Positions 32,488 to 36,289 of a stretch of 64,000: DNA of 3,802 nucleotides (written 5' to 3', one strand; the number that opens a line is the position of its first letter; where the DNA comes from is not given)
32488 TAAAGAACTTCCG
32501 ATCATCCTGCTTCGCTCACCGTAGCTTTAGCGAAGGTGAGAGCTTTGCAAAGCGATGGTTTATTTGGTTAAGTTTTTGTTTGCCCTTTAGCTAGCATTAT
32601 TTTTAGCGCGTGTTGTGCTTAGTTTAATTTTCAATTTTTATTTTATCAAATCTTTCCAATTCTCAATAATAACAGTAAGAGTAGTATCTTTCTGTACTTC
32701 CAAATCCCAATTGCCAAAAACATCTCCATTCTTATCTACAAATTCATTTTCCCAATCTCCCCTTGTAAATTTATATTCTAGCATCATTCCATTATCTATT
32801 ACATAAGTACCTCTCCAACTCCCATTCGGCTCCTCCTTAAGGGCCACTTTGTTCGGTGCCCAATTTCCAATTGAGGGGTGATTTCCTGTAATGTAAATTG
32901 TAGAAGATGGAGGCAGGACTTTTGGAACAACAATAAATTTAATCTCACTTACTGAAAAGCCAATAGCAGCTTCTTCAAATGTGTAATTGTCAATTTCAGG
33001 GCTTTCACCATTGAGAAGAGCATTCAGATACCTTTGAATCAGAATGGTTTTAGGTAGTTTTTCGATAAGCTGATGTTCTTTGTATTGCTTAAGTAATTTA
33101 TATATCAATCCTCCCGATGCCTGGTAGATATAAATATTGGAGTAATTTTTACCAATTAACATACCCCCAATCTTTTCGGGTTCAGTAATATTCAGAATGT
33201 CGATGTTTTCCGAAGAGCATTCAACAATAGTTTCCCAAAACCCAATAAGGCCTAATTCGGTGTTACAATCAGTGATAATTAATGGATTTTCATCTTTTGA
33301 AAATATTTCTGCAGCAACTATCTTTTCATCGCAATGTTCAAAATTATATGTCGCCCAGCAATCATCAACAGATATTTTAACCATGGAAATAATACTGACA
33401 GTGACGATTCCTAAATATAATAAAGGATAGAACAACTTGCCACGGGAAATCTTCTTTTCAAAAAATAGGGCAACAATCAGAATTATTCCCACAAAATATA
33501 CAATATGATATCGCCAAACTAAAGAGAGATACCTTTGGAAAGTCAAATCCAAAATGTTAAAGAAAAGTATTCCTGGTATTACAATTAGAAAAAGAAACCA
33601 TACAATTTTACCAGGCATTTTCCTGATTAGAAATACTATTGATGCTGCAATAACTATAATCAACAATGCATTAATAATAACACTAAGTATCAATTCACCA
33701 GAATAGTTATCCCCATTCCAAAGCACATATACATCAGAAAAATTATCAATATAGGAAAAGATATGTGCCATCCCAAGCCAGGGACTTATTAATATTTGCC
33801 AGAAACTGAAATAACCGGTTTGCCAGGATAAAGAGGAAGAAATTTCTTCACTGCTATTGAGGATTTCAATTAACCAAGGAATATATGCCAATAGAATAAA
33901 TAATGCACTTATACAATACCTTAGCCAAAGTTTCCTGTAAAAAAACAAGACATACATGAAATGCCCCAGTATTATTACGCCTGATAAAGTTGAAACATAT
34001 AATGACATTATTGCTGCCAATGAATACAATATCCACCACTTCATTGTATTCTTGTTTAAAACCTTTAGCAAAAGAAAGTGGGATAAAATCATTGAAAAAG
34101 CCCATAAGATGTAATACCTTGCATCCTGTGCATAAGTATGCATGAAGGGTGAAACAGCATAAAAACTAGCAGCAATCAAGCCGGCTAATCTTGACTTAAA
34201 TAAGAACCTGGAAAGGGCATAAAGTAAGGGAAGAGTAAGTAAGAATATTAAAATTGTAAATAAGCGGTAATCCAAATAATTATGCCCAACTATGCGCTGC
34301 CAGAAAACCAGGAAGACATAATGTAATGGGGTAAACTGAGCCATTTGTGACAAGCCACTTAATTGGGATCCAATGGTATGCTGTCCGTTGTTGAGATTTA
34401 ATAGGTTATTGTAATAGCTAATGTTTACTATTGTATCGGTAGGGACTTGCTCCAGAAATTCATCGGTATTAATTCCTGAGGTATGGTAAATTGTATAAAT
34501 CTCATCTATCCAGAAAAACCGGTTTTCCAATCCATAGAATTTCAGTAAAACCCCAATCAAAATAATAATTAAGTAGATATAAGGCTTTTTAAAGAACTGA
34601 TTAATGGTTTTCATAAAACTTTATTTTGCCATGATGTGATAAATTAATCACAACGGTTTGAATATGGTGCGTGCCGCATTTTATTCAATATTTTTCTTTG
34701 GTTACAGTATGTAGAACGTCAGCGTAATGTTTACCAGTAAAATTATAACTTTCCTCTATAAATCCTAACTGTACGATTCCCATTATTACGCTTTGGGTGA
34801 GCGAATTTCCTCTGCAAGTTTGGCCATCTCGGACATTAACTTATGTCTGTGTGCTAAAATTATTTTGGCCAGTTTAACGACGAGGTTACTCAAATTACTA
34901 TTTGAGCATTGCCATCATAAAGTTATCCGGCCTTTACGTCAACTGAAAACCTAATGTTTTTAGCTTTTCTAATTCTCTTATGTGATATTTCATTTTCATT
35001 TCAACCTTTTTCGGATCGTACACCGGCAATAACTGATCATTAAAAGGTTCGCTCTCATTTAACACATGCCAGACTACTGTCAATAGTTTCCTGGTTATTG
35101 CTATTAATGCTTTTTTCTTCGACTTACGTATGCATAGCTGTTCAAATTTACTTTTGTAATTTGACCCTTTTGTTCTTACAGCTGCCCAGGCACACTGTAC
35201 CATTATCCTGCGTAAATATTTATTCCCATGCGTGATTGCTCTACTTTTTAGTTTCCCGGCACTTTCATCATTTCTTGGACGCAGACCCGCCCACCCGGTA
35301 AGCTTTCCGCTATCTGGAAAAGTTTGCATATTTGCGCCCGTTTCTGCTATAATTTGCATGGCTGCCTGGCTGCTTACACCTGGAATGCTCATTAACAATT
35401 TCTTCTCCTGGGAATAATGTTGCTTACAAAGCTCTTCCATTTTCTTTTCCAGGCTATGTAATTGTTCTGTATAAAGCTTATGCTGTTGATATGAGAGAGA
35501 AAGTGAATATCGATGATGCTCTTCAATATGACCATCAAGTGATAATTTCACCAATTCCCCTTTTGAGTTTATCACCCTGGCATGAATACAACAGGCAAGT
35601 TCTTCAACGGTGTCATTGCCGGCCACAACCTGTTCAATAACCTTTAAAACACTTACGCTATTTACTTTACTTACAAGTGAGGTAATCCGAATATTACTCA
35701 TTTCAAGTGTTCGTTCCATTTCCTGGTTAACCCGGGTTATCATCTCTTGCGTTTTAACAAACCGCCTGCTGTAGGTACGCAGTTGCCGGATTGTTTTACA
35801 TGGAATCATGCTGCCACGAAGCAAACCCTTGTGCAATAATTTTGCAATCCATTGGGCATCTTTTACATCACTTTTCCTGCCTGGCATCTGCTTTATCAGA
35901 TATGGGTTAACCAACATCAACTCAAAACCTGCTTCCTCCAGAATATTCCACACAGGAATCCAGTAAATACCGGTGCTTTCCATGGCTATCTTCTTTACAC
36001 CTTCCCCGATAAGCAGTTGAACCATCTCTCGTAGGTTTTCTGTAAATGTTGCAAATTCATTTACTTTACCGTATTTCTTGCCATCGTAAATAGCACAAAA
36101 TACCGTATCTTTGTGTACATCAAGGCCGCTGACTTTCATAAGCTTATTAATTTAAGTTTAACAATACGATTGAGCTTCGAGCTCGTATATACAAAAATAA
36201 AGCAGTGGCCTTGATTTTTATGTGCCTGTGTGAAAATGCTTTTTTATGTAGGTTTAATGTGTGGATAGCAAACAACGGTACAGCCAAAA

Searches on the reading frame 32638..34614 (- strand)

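Call 50: search_protein_families(library=pfam, proteins=[window:32638-34614:-], max_evalue=0.00001)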
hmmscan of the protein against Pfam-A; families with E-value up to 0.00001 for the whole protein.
window:32638-34614:- (658 aa): 3 families
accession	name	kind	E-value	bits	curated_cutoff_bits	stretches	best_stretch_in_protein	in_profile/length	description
PF13231.12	PMT_2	-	1.4e-08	35.5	26.1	1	96-248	4-158/160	Dolichyl-phosphate-mannose-protein mannosyltransferase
PF00686.25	CBM_20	-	7.2e-08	32.6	23.3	1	558-621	4-71/97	Starch binding domain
PF02366.24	PMT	-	2.5e-06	27.7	22.7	1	99-251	66-221/245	Dolichyl-phosphate-mannose-protein mannosyltransferase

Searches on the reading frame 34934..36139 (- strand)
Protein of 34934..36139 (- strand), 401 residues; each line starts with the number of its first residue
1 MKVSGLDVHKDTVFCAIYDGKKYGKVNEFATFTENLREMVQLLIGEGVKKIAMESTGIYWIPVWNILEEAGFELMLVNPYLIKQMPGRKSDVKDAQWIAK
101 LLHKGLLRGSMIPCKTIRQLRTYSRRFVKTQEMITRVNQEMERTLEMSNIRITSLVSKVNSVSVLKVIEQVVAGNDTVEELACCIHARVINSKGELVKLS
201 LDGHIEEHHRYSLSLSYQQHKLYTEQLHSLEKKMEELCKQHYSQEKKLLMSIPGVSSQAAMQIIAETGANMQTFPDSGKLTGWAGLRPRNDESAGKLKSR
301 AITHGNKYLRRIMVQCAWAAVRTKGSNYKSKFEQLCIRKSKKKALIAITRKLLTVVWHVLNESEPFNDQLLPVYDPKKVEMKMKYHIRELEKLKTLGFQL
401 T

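Call 50: search_protein_families(library=pfam, proteins=[window:34934-36139:-], max_evalue=0.00001)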
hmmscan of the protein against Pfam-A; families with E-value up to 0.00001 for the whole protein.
window:34934-36139:- (401 aa): 2 families
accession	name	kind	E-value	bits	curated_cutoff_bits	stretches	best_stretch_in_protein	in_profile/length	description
PF01548.23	DEDD_Tnp_IS110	-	5.1e-23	82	29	1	5-146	2-151/155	Transposase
PF02371.22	Transposase_20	-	1.4e-21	77.1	21.3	1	247-327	2-81/87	Transposase IS116/IS110/IS902 family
